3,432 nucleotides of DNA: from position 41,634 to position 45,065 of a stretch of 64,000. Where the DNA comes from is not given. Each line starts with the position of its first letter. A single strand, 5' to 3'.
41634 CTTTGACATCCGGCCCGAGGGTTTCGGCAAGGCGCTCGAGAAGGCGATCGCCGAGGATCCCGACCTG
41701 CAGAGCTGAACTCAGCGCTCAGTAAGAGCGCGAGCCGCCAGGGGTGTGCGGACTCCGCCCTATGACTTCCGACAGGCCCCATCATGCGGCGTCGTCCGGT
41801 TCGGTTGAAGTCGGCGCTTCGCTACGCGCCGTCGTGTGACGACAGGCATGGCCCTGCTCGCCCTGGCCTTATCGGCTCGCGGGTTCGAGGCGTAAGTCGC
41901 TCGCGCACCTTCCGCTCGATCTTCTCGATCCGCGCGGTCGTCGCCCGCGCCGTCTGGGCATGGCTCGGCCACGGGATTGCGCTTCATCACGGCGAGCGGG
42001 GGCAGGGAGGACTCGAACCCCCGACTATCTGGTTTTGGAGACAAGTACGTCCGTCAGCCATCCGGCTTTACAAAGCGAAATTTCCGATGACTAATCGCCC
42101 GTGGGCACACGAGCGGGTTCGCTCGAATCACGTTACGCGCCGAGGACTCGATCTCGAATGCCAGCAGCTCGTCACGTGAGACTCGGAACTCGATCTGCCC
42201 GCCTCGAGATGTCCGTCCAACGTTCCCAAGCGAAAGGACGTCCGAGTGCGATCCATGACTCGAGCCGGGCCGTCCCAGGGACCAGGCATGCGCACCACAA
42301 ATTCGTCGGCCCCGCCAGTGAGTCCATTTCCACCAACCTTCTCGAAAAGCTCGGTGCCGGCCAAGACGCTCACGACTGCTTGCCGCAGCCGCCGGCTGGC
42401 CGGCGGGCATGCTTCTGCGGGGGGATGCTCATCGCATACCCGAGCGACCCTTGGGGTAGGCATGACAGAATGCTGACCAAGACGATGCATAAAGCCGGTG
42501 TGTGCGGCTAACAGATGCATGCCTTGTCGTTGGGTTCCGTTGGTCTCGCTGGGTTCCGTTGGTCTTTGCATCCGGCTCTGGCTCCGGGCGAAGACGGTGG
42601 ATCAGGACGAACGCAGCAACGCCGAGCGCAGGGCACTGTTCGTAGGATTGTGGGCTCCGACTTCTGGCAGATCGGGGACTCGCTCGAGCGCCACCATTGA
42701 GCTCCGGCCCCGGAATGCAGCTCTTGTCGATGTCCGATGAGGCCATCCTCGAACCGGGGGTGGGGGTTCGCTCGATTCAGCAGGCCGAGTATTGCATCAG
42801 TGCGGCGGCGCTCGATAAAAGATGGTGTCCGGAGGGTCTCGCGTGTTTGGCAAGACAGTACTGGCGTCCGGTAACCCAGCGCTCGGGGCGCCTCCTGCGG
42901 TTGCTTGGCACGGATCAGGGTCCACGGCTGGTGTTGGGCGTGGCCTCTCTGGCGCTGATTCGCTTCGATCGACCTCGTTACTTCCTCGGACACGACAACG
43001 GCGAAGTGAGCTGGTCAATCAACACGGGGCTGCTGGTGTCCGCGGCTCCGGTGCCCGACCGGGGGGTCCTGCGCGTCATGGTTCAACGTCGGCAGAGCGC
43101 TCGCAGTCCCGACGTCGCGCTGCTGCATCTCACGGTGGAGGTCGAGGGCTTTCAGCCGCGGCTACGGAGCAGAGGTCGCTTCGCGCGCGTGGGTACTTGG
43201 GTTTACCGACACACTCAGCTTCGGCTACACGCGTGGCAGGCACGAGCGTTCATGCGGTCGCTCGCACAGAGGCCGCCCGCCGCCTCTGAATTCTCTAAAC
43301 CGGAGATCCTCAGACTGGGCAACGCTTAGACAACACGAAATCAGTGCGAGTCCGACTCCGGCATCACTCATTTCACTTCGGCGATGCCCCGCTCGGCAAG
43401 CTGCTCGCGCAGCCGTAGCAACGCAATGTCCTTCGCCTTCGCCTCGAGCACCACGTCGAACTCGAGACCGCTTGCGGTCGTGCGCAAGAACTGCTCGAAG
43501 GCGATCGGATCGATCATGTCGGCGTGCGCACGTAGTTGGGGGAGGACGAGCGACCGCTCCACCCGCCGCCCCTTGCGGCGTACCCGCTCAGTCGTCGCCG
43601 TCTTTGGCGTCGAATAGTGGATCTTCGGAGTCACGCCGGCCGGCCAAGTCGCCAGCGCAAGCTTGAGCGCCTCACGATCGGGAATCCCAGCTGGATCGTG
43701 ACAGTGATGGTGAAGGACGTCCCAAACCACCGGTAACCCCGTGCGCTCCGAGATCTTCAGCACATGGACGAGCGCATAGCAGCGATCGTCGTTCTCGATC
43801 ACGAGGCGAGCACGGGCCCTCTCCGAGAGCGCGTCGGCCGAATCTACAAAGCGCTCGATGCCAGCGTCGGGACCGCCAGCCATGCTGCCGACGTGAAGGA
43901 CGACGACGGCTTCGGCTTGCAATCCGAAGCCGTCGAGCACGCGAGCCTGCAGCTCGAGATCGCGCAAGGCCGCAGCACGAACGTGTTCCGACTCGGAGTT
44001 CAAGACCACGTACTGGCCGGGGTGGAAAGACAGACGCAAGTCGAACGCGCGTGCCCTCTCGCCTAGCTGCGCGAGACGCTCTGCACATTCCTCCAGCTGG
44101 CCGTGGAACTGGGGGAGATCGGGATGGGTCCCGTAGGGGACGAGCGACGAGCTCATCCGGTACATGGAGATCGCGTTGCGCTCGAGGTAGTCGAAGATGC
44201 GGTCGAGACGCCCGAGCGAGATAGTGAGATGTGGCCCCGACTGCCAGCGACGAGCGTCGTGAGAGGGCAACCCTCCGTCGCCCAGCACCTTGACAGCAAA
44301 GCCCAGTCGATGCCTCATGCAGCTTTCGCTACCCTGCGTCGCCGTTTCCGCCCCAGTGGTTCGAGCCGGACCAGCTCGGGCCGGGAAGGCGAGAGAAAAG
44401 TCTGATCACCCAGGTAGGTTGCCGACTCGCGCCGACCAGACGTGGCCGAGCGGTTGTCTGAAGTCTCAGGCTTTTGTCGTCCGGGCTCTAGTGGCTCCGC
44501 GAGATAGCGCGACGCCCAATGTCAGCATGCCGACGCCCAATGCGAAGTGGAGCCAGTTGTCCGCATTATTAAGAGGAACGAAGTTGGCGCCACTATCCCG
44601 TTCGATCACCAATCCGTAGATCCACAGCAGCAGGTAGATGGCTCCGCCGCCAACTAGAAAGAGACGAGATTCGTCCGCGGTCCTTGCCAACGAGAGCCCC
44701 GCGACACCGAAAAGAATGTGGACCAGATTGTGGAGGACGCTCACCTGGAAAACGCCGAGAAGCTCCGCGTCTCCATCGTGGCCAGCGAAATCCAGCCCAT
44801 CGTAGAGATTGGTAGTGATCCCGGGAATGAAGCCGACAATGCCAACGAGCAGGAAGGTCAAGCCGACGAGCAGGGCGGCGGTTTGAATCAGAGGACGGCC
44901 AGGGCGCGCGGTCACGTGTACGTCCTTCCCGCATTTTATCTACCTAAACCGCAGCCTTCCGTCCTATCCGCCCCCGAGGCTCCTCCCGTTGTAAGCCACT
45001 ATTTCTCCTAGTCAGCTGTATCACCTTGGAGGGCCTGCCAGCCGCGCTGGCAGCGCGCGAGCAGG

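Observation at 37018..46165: One 29-bp promoter-operator module present three times, linking two paralogous TetR regulators to three operons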

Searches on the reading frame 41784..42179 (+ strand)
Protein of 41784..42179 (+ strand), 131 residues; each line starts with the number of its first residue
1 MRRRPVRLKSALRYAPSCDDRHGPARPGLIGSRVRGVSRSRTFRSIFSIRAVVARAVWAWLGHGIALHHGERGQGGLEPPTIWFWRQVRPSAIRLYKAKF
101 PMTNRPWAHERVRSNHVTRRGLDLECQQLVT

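Call 8: search_protein_families(library=pfam, proteins=[window:41784-42179:+], max_evalue=0.01)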
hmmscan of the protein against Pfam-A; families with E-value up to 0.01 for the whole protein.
window:41784-42179:+ (131 aa): 0 families

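Call 71: search_protein_families(library=pfam, proteins=[window:41784-42179:+], max_evalue=0.01)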
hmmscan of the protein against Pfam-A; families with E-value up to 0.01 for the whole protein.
window:41784-42179:+ (131 aa): 0 families

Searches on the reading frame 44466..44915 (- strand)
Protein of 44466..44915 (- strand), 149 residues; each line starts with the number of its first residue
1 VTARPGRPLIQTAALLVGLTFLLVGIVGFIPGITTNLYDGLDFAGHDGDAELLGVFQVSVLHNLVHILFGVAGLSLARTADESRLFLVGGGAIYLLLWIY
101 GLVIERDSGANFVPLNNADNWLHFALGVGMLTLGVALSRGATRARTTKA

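Call 8: search_protein_families(library=pfam, proteins=[window:44466-44915:-], max_evalue=0.01)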
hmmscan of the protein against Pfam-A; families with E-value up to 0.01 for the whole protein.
window:44466-44915:- (149 aa): 1 family
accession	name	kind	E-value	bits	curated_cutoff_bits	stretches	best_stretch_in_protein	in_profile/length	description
PF14325.12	DUF4383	-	6.8e-47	159.2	27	1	11-135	1-124/125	Domain of unknown function (DUF4383)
